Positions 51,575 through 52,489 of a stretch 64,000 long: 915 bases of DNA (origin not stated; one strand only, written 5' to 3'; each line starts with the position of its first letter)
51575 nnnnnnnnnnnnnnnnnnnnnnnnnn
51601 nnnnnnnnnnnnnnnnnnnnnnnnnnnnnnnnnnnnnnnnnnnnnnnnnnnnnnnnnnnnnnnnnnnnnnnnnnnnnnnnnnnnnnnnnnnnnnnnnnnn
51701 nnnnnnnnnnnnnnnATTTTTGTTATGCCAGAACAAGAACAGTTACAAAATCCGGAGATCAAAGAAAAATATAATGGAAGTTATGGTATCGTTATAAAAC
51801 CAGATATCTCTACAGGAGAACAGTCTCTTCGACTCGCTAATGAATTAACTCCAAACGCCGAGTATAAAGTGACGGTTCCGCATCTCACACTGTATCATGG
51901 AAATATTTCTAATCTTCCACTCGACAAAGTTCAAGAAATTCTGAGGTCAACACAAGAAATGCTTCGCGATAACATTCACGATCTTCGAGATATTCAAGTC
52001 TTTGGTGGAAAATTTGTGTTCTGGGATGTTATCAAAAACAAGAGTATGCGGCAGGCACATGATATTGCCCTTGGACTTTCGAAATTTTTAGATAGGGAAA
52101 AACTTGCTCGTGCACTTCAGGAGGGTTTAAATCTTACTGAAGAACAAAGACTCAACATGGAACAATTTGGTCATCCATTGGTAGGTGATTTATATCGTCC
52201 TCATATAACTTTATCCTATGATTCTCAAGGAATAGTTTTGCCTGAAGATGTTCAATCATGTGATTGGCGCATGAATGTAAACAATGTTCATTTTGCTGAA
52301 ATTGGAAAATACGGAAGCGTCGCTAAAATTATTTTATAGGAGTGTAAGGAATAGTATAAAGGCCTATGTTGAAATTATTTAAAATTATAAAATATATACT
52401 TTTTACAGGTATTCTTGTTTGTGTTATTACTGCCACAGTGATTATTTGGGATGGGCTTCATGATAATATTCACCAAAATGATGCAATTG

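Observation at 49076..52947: Tightly packed co-directional array of small hydrolases: HD, ASCH, Nudix, EEP nuclease, Nudix, 2H phosphoesterase, DUF218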

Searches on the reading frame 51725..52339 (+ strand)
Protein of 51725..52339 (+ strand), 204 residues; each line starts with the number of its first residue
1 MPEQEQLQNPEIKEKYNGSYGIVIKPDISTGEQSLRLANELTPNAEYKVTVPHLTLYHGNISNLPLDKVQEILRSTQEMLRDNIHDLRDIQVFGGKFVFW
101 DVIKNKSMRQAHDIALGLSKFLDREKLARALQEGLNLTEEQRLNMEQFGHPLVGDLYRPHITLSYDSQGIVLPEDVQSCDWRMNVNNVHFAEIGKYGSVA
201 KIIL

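Call 4: search_protein_families(library=pfam, proteins=[window:51725-52339:+], max_evalue=0.01)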
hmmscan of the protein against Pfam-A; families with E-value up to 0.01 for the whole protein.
window:51725-52339:+ (204 aa): 3 families
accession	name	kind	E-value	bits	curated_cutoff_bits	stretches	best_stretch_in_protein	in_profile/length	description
PF06299.18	DUF1045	-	8.1e-05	23.1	24.3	1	123-165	75-115/159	Protein of unknown function (DUF1045)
PF13563.12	2_5_RNA_ligase2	-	0.0012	19.3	27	0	43-190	18-145/152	2'-5' RNA ligase superfamily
PF23474.1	Acb1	-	0.0025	18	27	1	148-184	93-128/144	Anti-CBASS protein Acb1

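Call 5: search_protein_families(library=ncbifam, proteins=[window:51725-52339:+], max_evalue=0.01)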
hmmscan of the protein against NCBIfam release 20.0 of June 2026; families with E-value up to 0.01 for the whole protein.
window:51725-52339:+ (204 aa): 1 family
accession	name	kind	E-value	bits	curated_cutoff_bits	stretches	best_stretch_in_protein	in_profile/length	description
TIGR03223.1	Phn_opern_protn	hypoth_equivalog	0.00011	21.9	248.95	1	124-164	136-174/228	putative phosphonate metabolism protein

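Call 7: search_protein_families(library=padloc, proteins=[window:51725-52339:+], max_evalue=0.01)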
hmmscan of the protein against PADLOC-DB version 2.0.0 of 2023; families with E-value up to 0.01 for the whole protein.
window:51725-52339:+ (204 aa): 0 families

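Call 11: find_homologous_proteins(query=window:51725-52339:+)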
Query window:51725-52339:+ (204 aa): 2 proteins with E <= 0.001 among 87 candidates.
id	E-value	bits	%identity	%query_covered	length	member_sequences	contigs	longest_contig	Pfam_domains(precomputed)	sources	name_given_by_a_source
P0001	2.6e-132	457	100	100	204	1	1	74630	-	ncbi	-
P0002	2.7e-93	329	68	100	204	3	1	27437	PF13563.13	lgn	-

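Call 12: find_encoding_contigs(protein=P0001, flank=10000, max_places=5)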
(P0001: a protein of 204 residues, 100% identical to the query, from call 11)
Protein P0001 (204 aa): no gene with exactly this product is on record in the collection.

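Call 13: find_encoding_contigs(protein=P0002, flank=10000, max_places=5)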
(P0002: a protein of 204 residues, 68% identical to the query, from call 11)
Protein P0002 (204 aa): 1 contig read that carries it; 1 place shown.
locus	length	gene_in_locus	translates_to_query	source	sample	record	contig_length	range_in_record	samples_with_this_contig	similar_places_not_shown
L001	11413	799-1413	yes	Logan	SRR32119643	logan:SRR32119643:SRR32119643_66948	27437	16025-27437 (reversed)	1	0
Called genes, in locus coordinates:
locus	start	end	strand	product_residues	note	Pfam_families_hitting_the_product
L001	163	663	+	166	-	-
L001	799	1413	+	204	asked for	PF13563:2_5_RNA_ligase2 (faint)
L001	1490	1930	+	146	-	-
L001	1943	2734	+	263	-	PF00459:Inositol_P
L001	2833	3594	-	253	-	-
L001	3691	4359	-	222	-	-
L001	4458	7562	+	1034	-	PF16403:Bact_surface_Ig-like, PF01471:PG_binding_1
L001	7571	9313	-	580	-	PF00270:DEAD, PF04851:ResIII (weak), PF00271:Helicase_C, PF28538:Helicase_helical, PF03880:DbpA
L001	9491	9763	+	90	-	-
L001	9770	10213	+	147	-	-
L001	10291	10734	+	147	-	-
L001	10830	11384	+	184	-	PF07638:Sigma70_ECF (faint), PF04542:Sigma70_r2, PF08281:Sigma70_r4_2, PF04545:Sigma70_r4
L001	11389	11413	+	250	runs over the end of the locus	-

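Call 19: search_protein_families(library=pfam, proteins=[L001:163-663:+, L001:1490-1930:+, L001:1943-2734:+], max_evalue=0.01)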
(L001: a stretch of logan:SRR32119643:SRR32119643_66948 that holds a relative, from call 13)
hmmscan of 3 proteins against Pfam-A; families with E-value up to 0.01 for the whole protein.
L001:163-663:+ (166 aa): 0 families

L001:1490-1930:+ (146 aa): 0 families

L001:1943-2734:+ (263 aa): 1 family
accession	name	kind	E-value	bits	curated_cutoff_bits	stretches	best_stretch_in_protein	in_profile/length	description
PF00459.30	Inositol_P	-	1.6e-51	175.8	27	1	6-257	6-268/271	Inositol monophosphatase family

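Call 26: search_solved_structures(query=window:51725-52339:+, max_evalue=1)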
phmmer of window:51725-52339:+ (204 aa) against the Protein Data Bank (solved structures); distinct sequences matched with E-value up to 1: 1.
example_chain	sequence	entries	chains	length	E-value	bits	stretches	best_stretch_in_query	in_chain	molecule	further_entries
9e2g_1E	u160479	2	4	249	0.41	13.7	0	20-69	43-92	FAP107/MC11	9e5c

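Call 54: search_solved_structures(query=A4, max_evalue=10, show_alignments=2)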
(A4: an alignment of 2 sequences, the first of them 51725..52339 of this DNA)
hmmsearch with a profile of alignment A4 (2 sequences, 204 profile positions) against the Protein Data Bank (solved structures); distinct sequences matched with E-value up to 10: 3.
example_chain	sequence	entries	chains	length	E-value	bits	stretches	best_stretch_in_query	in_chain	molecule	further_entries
3ctp_A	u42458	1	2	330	0.43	13.6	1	74-112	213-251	Periplasmic binding protein/LacI transcriptional regulator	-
9e2g_1E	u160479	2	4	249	0.48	13.4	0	19-68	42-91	FAP107/MC11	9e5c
5af2_A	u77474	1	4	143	0.7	12.9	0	46-89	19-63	VP3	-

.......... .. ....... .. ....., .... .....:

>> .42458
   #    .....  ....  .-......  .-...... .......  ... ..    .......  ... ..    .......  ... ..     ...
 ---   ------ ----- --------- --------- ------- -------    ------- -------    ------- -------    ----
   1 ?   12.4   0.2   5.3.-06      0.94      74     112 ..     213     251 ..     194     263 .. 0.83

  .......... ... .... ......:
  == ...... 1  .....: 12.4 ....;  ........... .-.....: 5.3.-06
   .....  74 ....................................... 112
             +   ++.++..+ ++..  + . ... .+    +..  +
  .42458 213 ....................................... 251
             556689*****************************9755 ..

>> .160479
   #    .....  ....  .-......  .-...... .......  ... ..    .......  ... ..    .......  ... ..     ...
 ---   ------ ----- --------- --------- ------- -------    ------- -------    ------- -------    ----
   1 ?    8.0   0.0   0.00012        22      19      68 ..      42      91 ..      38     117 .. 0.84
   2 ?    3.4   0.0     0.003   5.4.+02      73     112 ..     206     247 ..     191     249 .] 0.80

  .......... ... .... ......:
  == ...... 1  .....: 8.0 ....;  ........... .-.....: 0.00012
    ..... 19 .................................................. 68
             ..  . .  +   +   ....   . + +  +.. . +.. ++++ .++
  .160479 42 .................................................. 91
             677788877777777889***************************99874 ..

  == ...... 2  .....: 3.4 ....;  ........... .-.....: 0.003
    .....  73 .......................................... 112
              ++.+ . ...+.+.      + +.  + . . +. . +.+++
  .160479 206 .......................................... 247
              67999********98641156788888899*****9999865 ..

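Call 63: predict_structure(alignment_id=A4)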
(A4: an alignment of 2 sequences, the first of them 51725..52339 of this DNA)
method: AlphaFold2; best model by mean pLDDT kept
length: 204 residues; sequences in the alignment: 2
mean_pLDDT: 32.8   pTM: 0.23
mean pLDDT of the five models: 32.8, 31.9, 31.8, 31.0, 30.7
residues with pLDDT >= 90: 0; 70-90: 0; 50-70: 0; < 50: 204
segments of 3 or more residues with pLDDT < 50: 1-204
pLDDT, mean of each block of 10 residues (from residue 1): 32 30 33 42 37 32 37 41 31 25 28 30 36 38 36 28 31 33 28 27 30
secondary structure, 60 per line:
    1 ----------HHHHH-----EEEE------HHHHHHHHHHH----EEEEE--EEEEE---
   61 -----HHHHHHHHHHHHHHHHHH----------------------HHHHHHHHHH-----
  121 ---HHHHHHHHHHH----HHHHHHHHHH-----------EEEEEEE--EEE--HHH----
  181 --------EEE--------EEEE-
elements in order: H11-15 E21-24 H31-41 E46-50 E53-57 H66-83 H106-115 H124-134 H139-148 E160-166 E169-171 E189-191 E200-203

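Call 64: search_protein_representatives(protein=window:51725-52339:+)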
Query: 204 residues. Proteins with E-value up to 0.001 (for the whole library): 227; up to 1e-10: 113; up to 1e-30: 18. The best 150 are listed.
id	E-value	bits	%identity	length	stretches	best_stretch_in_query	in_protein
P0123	1.3e-52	194.9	47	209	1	6-203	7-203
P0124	2.1e-43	164.8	43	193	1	16-203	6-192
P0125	3.1e-39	151.2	44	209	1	13-202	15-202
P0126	8.7e-39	149.8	45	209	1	9-201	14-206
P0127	9.3e-37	143.1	43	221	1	16-200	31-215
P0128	1.2e-36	142.7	37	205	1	10-201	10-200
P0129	1.6e-36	142.3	38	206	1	14-202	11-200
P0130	6.4e-36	140.4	46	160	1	15-167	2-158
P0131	2.6e-35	138.4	40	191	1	16-203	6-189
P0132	4.2e-35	137.7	43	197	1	15-203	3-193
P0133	1.2e-33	133.0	42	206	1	15-203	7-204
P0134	2.0e-33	132.3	41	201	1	14-203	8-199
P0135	3.3e-33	131.5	34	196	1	13-204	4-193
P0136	2.8e-32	128.5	43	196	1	14-203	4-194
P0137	4.4e-32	127.9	40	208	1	15-203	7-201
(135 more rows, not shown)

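Call 66: search_solved_structures(query=A5, max_evalue=1, show_alignments=1)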
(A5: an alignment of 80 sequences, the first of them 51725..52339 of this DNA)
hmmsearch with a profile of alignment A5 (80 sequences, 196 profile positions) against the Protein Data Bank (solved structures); distinct sequences matched with E-value up to 1: 16.
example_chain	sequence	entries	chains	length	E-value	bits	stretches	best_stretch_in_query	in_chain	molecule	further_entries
2d4g_A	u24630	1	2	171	0.0063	19.2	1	9-84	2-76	hypothetical protein BSU11850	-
1fsi_A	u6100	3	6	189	0.05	16.3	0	20-81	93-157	CYCLIC PHOSPHODIESTERASE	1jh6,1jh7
2vq2_A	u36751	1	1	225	0.42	13.3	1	107-186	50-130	PUTATIVE FIMBRIAL BIOGENESIS AND TWITCHING MOTILITY PROTEIN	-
1rr8_C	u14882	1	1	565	0.43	13.2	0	98-145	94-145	DNA topoisomerase I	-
7zgp_D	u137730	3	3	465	0.45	13.1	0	52-114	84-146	Polyadenylation factor subunit 2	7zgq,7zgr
6eoj_D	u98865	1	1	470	0.47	13.1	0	52-114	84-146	Polyadenylation factor subunit 2,Polyadenylation factor subunit 2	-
1nh3_A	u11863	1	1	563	0.63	12.7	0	98-145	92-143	DNA topoisomerase I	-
1rrj_A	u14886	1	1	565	0.65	12.6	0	98-145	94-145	DNA topoisomerase I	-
1ej9_A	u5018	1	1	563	0.65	12.6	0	98-145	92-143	DNA TOPOISOMERASE I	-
1lpq_A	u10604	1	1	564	0.66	12.6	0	98-145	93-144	DNA topoisomerase I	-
1a31_A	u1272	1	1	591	0.68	12.6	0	98-145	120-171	PROTEIN (TOPOISOMERASE I)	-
1k4s_A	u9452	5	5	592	0.68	12.6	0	98-145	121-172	DNA topoisomerase I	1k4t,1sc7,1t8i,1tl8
1seu_A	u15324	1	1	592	0.7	12.5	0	98-145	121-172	DNA topoisomerase I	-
1a35_A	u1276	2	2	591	0.71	12.5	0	98-145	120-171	PROTEIN (DNA TOPOISOMERASE I) | TOPOISOMERASE I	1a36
1r49_A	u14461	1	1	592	0.71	12.5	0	98-145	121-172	DNA topoisomerase I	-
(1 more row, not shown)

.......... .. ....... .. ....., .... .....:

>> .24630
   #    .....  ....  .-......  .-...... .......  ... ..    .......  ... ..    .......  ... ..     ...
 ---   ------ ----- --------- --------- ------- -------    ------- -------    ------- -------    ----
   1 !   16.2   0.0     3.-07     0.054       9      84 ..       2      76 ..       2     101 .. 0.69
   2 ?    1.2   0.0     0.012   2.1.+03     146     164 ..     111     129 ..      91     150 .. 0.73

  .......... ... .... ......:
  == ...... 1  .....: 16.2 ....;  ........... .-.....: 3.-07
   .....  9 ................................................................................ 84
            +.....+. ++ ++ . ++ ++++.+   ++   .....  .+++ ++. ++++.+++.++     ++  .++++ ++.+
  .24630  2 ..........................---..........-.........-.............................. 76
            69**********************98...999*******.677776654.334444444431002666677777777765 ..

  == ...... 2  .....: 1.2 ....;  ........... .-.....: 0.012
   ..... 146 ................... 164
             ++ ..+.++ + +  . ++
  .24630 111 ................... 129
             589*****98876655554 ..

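Call 67: search_protein_families(library=pfam, alignment_id=A5, max_evalue=0.01)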
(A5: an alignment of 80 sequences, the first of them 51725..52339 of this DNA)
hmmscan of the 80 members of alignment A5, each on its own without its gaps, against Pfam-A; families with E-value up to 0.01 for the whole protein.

A. member 1, window:51725-52339:+ (204 aa): 3 families
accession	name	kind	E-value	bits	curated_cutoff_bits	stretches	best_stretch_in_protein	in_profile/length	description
PF06299.18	DUF1045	-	8.1e-05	23.1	24.3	1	123-165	75-115/159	Protein of unknown function (DUF1045)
PF13563.12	2_5_RNA_ligase2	-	0.0012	19.3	27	0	43-190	18-145/152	2'-5' RNA ligase superfamily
PF23474.1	Acb1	-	0.0025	18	27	1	148-184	93-128/144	Anti-CBASS protein Acb1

B. families by the number of members that match (of 80 scanned): 7 families
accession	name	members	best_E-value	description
PF13563.12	2_5_RNA_ligase2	58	4.7e-14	2'-5' RNA ligase superfamily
PF06299.18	DUF1045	46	9.5e-08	Protein of unknown function (DUF1045)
PF02834.22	LigT_PEase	43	8.6e-08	LigT like Phosphoesterase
PF23474.1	Acb1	7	8.9e-05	Anti-CBASS protein Acb1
PF08383.16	Maf_N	1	0.00084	Maf N-terminal region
PF07823.17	CPDase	1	0.0076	Cyclic phosphodiesterase-like protein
PF19754.4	DUF6241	1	0.0091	Family of unknown function (DUF6241)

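Call 79: predict_structure(alignment_id=A5)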
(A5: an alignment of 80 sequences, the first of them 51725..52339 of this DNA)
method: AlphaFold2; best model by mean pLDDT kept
length: 204 residues; sequences in the alignment: 80
mean_pLDDT: 94.2   pTM: 0.89
mean pLDDT of the five models: 94.2, 94.1, 94.0, 93.8, 93.4
residues with pLDDT >= 90: 182; 70-90: 15; 50-70: 5; < 50: 2
segments of 3 or more residues with pLDDT < 50: none
pLDDT, mean of each block of 10 residues (from residue 1): 59 96 98 98 98 98 98 98 96 96 98 98 89 85 95 97 98 94 98 97 96
secondary structure, 60 per line:
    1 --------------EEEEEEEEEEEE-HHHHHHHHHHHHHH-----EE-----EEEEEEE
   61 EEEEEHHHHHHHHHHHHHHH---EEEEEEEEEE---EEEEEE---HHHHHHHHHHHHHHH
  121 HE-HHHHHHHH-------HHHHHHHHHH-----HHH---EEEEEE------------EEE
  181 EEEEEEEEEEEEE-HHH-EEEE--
elements in order: E15-26 H28-41 E54-65 H66-80 E84-93 E97-102 H106-121 H124-131 H139-148 E160-165 E178-193 E199-202

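Call 82: fold_search(model_id=the predicted structure, library=pdb)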
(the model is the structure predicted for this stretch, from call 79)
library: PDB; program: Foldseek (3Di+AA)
matches with E <= 10: 250; with E <= 0.001: 27
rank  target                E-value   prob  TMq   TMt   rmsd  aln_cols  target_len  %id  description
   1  1jh6_A                2.1e-05  1.00  0.54  0.59   5.0       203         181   13  Semi-reduced Cyclic Nucleotide Phosphodiesterase from Arabidopsis thaliana (released 2002-02-06)
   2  4qak_B                2.2e-05  1.00  0.51  0.58   7.3       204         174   14  Crystal structure of phosphoesterase (released 2014-10-22)
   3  5h7e                  3.6e-05  1.00  0.49  0.54   5.9       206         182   12  Crystal Structure of native drCPDase (released 2017-09-27)
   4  5jj2                  5.9e-05  1.00  0.53  0.51   7.3       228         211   14  Crystal structure of the central domain of human AKAP18 gamma/delta in complex with malonate (released 2016-08-03)
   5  5ldk_B                7.9e-05  1.00  0.52  0.60   6.1       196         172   16  Crystal structure of E.coli LigT complexed with ATP (released 2017-01-18)
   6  2d4g_A                9.5e-05  1.00  0.48  0.56   7.5       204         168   14  Structure of YjcG protein, a putative 2'-5' RNA ligase from Bacillus subtilis (released 2006-10-17)
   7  1fsi_A                1.2e-04  1.00  0.51  0.57   6.7       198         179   14  CRYSTAL STRUCTURE OF CYCLIC NUCLEOTIDE PHOSPHODIESTERASE OF APPR>P FROM ARABIDOPSIS THALIANA (released 2000-11-22)
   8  7ane_ar               1.4e-04  1.00  0.51  0.43  14.5       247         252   16  Leishmania Major mitochondrial ribosome (released 2021-06-23)
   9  5af2_A                1.9e-04  1.00  0.42  0.57   8.5       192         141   17  Crystal structure of the C-terminal 2',5'-phosphodiesterase domain of group A rotavirus protein VP3 (released 2015-03-18)
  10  5ldm_B                2.3e-04  1.00  0.51  0.60   6.7       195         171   15  Crystal structure of E.coli LigT complexed with 2'-AMP (released 2017-01-18)
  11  4ye2_B                2.3e-04  1.00  0.47  0.65   7.5       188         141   18  The 1.35 structure of a viral RNase L antagonist reveals basis for the 2'-5'-oligoadenylate binding and enzyme activit (released 2015-04-29)
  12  5ldi_D                2.5e-04  1.00  0.47  0.54   7.2       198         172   16  Crystal structure of E.coli LigT in apo form (released 2017-01-18)
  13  1fsi_C                2.6e-04  1.00  0.52  0.59   6.4       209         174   13  CRYSTAL STRUCTURE OF CYCLIC NUCLEOTIDE PHOSPHODIESTERASE OF APPR>P FROM ARABIDOPSIS THALIANA (released 2000-11-22)
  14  6hiw_DQ               2.6e-04  1.00  0.52  0.43  13.9       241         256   16  Cryo-EM structure of the Trypanosoma brucei mitochondrial ribosome - This entry contains the complete small mitoribos (released 2018-09-26)
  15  5ldm_A                2.8e-04  1.00  0.57  0.65   6.2       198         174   15  Crystal structure of E.coli LigT complexed with 2'-AMP (released 2017-01-18)
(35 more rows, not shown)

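Call 87: find_related_loci(query=A4, collection=viral_contigs, flank=6000)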
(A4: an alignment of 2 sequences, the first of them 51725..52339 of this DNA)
Query A4 (204 aa) in viral_contigs; peptide patterns used: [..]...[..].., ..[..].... (x = any residue, [..] = any of these).
264 stretches matched a pattern, but none encodes a relative of the query by tblastn (E <= 1e-3).

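Call 90: list_cluster_members(proteins=[P0001, P0273, P0004])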
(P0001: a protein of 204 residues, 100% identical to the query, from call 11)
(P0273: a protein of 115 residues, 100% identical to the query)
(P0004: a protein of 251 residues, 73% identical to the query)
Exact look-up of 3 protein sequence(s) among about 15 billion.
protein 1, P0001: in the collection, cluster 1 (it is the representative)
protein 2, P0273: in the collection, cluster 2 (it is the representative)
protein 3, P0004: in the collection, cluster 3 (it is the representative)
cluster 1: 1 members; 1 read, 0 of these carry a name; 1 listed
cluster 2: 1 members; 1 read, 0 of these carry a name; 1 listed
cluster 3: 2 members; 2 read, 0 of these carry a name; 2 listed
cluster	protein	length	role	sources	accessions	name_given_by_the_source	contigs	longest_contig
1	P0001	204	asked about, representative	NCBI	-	-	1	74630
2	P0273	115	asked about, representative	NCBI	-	-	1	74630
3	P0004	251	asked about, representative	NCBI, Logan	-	-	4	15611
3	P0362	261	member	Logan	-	-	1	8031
